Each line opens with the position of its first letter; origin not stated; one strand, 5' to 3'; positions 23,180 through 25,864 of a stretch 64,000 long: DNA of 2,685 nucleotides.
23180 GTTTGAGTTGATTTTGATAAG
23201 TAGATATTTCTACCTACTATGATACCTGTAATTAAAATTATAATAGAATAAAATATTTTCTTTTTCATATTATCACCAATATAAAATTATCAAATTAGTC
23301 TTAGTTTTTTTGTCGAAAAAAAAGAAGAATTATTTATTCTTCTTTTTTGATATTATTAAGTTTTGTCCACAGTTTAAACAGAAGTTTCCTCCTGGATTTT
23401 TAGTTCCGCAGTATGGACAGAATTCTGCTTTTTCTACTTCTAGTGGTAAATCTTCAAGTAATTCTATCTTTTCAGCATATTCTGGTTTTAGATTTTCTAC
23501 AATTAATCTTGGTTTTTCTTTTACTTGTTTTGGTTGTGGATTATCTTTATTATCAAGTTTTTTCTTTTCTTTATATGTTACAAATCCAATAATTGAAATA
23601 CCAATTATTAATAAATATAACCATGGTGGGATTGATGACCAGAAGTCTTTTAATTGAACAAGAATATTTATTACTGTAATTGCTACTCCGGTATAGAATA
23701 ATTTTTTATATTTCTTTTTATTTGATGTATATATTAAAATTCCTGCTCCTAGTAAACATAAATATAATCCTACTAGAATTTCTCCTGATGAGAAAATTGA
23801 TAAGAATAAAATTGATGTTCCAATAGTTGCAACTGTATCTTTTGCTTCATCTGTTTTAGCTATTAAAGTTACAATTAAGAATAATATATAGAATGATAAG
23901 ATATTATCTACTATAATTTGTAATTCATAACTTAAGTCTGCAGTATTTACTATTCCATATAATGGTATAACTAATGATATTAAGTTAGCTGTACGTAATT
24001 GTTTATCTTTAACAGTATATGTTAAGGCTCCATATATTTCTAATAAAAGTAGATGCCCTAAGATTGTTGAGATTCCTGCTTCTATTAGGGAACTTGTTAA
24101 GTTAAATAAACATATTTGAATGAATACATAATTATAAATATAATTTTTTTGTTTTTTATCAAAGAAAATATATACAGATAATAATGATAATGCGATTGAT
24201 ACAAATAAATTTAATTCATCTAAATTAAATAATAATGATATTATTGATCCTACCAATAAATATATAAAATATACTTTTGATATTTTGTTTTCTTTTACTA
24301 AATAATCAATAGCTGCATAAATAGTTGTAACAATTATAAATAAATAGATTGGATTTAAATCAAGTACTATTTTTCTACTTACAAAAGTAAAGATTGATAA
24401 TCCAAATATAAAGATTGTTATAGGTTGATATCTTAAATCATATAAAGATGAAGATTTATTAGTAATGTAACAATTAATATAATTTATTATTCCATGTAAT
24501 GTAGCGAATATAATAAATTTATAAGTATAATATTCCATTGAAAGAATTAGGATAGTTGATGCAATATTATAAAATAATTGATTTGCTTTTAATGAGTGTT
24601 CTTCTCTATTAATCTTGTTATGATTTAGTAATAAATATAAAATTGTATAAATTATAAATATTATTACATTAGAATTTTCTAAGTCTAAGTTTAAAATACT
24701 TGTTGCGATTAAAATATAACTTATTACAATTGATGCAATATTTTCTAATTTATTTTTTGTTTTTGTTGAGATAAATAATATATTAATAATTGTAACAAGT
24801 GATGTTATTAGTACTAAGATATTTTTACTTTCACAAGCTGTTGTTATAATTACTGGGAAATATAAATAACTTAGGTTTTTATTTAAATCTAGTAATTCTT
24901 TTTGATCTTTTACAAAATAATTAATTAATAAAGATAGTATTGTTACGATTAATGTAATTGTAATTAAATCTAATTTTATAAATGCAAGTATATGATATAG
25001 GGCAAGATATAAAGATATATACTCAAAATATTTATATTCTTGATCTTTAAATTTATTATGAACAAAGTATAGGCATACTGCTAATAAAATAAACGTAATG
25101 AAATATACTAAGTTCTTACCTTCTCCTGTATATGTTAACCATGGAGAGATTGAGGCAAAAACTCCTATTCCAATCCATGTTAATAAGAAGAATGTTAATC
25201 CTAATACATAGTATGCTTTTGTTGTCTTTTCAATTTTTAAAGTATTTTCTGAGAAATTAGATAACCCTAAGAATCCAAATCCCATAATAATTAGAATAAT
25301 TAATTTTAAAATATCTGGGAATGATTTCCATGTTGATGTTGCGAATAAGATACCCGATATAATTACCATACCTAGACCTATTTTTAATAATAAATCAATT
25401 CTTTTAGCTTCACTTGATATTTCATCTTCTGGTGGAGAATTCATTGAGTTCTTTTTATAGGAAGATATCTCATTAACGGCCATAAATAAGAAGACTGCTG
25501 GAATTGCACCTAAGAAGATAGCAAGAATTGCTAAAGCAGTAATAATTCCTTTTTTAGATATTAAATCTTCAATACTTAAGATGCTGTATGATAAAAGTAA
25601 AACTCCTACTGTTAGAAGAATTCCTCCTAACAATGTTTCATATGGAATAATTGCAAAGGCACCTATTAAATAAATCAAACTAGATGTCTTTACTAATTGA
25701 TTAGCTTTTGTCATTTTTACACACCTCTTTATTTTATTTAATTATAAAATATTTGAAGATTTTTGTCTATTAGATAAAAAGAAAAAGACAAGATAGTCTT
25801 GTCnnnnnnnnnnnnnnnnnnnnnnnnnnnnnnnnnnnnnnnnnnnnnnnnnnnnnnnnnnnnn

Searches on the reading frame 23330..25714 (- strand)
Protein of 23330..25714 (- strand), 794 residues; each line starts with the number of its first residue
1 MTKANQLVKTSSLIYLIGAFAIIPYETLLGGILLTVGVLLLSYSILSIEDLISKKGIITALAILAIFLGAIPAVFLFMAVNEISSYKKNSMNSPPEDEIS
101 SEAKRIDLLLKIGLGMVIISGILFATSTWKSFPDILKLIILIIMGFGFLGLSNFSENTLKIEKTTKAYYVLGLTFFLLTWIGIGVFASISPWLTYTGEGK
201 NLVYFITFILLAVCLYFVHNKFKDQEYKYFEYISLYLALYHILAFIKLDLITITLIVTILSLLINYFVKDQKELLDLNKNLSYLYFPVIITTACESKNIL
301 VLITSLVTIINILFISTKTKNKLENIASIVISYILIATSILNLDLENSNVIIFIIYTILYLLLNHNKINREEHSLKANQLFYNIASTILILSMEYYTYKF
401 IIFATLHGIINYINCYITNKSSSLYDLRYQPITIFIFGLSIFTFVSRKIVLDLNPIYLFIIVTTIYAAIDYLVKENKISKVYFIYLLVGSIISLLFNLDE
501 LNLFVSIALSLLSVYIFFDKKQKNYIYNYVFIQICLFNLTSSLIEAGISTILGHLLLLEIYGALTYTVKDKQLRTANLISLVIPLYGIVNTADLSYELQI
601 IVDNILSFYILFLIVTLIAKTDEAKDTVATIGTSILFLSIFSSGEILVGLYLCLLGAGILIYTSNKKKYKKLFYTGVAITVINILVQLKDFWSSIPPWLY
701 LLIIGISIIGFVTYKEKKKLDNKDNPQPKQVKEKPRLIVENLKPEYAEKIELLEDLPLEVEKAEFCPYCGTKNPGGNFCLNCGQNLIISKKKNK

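Call 27: search_protein_families(library=pfam, proteins=[window:23330-25714:-], max_evalue=0.0001)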
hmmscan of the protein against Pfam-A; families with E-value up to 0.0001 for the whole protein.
window:23330-25714:- (794 aa): 0 families

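Call 54: search_protein_families(library=pfam, proteins=[window:23330-25714:-], max_evalue=10)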
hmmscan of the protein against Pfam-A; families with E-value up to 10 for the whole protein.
window:23330-25714:- (794 aa): 8 families
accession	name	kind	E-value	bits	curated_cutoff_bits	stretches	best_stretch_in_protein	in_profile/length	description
PF13248.11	Zn_ribbon_3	-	0.005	16.7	27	1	766-786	5-26/26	zinc-ribbon domain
PF12773.13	DZR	-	0.0097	16.5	27.3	1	762-786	11-34/45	Double zinc ribbon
PF16996.10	Asp4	-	0.021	15.4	27.7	1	93-125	19-51/55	Accessory secretory protein Sec Asp4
PF25144.1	Zn_ribbon_IFT122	-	0.042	14.1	27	1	765-789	7-35/45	IFT122, zinc ribbon domain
PF13240.11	Zn_Ribbon_1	-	0.15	12.4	25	2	762-772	12-22/23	zinc-ribbon domain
PF24463.1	DUF7577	-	0.37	10.9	28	1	766-786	5-26/27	Domain of unknown function (DUF7577)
PF04277.18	OAD_gamma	-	0.6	11.3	27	1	699-735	18-54/76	Oxaloacetate decarboxylase, gamma chain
PF14147.11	Spore_YhaL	-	0.89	9.7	27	1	695-722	1-28/52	Sporulation protein YhaL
